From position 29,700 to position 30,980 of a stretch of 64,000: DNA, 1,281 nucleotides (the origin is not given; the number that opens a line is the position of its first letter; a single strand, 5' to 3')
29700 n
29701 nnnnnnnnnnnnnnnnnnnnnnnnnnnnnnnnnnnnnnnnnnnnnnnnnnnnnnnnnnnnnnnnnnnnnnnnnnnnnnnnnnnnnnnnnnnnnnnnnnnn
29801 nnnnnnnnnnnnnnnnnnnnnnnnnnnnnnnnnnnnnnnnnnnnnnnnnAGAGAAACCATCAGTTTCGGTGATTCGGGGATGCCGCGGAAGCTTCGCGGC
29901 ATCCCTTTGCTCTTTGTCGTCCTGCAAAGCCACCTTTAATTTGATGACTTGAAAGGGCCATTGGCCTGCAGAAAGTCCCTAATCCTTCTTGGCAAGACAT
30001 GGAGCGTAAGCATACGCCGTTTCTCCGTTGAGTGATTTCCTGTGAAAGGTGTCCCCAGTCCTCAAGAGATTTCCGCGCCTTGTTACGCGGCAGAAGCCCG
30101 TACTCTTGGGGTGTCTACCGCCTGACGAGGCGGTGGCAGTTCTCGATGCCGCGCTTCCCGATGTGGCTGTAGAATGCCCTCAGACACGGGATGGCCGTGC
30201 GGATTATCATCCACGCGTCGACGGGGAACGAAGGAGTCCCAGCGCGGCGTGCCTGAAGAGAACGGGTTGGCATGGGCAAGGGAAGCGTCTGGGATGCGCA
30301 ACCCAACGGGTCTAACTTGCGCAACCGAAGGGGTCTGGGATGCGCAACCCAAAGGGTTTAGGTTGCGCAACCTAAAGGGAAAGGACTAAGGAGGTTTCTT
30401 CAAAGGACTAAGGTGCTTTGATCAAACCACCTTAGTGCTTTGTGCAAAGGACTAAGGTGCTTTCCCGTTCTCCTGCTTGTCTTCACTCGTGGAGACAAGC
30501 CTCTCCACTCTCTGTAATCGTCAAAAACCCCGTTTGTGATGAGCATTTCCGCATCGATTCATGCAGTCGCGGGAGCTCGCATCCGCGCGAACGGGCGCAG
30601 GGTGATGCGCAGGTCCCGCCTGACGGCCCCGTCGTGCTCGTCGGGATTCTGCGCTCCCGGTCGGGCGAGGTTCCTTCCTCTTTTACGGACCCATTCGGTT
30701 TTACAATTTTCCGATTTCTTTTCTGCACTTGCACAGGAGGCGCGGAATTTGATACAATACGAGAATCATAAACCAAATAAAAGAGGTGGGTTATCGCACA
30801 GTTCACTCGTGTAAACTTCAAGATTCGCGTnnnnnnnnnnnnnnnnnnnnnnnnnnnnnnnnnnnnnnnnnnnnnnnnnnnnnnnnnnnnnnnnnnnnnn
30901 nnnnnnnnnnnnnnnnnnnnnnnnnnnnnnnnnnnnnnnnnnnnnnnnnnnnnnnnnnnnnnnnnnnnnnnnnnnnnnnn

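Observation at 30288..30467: A third array: four 23-bp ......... units followed by four 22-bp palindromic units, upstream of infC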

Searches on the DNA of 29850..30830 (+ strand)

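Call 44: search_rna_families(source=window, start=29850, end=30830, threshold=evalue, max_evalue=1)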
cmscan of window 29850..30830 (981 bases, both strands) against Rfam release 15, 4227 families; matches with E-value up to 1: 3.
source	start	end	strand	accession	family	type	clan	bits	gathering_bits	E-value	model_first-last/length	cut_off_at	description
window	30395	30449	+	RF04036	mir-2076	Gene; miRNA;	-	21.6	90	0.13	1-68/68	no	mir-2076 microRNA precursor family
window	30376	30468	-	RF04095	MIR9746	Gene; miRNA;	-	20.1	79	0.54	1-110/110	no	MIR9746 microRNA precursor family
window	30395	30449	+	RF04252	mir-8186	Gene; miRNA;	-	18.7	80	0.51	1-61/61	no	mir-8186 microRNA precursor family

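Call 72: search_dna_similar(query=window:30187-30716:+, collection=plasmids, mode=distant, max_rows=8)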
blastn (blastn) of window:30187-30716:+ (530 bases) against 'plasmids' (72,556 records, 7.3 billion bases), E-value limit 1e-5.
No match.

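Call 73: search_dna_similar(query=window:30187-30716:+, collection=phages, mode=distant, max_rows=8)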
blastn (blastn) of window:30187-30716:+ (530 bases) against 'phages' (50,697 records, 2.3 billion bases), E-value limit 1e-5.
No match.
